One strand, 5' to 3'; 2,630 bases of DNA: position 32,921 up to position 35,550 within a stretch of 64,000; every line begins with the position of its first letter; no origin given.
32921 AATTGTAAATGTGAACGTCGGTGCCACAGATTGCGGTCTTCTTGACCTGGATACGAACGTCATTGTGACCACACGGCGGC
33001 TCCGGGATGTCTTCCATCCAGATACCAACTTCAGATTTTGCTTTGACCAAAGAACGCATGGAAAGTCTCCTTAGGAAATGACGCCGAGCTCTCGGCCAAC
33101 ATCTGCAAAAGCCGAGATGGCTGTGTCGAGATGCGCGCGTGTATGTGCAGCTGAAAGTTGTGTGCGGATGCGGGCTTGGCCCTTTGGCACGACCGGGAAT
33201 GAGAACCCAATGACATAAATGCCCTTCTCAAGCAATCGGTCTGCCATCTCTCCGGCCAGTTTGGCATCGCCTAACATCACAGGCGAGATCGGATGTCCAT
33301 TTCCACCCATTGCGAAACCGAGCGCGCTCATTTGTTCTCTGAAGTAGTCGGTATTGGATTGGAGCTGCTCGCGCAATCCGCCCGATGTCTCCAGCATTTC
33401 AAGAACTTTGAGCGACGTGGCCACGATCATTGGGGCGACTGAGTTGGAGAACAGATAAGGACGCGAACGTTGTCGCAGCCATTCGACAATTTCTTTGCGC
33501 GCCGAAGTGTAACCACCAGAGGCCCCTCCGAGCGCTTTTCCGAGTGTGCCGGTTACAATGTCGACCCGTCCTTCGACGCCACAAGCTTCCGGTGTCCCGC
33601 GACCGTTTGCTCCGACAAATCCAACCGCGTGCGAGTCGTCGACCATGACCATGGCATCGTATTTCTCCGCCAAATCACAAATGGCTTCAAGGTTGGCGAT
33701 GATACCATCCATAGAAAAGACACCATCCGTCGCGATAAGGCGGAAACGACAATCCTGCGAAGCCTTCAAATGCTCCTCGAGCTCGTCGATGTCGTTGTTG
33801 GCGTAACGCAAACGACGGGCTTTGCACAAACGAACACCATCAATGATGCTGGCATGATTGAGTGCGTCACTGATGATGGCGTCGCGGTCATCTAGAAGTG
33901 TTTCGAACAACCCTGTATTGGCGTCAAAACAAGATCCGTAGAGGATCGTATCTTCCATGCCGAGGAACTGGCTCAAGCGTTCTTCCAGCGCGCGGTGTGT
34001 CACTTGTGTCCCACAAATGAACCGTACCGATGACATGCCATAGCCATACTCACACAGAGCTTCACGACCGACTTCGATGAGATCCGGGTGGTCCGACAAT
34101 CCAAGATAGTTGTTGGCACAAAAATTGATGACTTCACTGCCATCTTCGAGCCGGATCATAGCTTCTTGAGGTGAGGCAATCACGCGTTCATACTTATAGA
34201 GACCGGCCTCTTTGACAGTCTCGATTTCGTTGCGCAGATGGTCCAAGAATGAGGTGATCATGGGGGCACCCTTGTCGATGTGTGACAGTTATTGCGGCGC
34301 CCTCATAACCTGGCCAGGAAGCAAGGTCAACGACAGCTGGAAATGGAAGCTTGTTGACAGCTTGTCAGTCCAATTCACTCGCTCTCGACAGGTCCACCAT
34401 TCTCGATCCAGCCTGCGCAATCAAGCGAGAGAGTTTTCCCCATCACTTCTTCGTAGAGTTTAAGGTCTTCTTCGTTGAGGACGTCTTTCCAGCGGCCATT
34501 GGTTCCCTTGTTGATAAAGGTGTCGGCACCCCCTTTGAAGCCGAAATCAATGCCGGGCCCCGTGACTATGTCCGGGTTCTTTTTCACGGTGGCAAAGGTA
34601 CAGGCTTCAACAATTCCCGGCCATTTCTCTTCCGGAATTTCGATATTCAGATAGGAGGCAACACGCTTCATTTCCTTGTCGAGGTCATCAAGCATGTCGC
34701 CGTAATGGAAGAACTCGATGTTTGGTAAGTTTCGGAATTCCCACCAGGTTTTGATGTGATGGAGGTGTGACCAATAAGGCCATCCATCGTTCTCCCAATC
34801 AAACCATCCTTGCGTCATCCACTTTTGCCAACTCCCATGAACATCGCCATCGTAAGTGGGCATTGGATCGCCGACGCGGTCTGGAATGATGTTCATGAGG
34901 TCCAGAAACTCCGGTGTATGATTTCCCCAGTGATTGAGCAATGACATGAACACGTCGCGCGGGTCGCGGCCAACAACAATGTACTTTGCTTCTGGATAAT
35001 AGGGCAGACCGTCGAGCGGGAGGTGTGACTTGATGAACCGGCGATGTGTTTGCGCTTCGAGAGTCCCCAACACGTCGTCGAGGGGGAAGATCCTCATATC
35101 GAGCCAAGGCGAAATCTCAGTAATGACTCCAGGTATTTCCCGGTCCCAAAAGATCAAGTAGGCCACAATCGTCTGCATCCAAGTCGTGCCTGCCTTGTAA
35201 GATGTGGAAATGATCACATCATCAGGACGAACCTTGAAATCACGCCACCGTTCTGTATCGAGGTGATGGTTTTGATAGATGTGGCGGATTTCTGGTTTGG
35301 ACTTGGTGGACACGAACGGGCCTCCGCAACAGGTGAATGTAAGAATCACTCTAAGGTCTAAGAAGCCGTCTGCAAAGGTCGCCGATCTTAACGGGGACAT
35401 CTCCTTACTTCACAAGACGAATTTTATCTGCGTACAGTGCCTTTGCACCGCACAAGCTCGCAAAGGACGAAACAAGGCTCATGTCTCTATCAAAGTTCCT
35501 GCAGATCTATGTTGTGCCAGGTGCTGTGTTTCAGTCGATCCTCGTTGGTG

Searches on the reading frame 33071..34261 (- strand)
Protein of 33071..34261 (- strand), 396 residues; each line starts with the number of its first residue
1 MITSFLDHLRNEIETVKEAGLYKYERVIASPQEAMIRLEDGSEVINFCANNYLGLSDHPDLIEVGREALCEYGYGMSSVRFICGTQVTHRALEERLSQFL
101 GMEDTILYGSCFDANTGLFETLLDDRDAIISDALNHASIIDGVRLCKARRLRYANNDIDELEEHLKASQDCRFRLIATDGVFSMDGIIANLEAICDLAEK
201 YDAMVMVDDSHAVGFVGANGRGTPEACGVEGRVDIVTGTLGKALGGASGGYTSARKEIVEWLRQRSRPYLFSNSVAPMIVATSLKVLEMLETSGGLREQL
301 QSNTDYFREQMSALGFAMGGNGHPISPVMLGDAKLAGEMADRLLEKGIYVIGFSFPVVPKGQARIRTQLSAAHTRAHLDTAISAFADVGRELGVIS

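Call 39: search_protein_families(library=pfam, proteins=[window:33071-34261:-], max_evalue=0.001)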
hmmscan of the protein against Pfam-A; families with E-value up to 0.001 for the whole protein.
window:33071-34261:- (396 aa): 3 families
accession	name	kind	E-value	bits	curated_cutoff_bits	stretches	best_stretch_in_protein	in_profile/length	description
PF00155.27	Aminotran_1_2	-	5.5e-63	213.8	19.7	1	43-384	2-360/361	Aminotransferase class I and II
PF00266.25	Aminotran_5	-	0.00075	19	21.5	0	117-214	80-181/371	Aminotransferase class-V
PF00464.25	SHMT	-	0.00091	18.4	27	0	168-260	165-250/399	Serine hydroxymethyltransferase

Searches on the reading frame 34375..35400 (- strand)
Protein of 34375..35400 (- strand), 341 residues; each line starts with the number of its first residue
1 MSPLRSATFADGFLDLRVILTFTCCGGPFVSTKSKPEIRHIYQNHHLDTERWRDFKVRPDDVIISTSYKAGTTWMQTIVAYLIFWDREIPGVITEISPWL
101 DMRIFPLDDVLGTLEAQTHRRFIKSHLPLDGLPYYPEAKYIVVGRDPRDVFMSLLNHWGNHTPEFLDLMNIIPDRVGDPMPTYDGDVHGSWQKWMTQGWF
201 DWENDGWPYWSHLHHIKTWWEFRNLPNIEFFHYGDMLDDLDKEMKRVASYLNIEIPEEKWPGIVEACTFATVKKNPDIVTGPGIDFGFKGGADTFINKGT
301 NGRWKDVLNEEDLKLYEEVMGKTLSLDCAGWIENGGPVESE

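Call 39: search_protein_families(library=pfam, proteins=[window:34375-35400:-], max_evalue=0.001)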
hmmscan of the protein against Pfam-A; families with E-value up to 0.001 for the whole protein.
window:34375-35400:- (341 aa): 2 families
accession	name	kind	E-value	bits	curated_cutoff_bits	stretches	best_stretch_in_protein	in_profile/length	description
PF00685.33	Sulfotransfer_1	-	2.5e-39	135.6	22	1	59-325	1-252/255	Sulfotransferase domain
PF13469.12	Sulfotransfer_3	-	7.3e-05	23.6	27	0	135-254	122-213/216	Sulfotransferase family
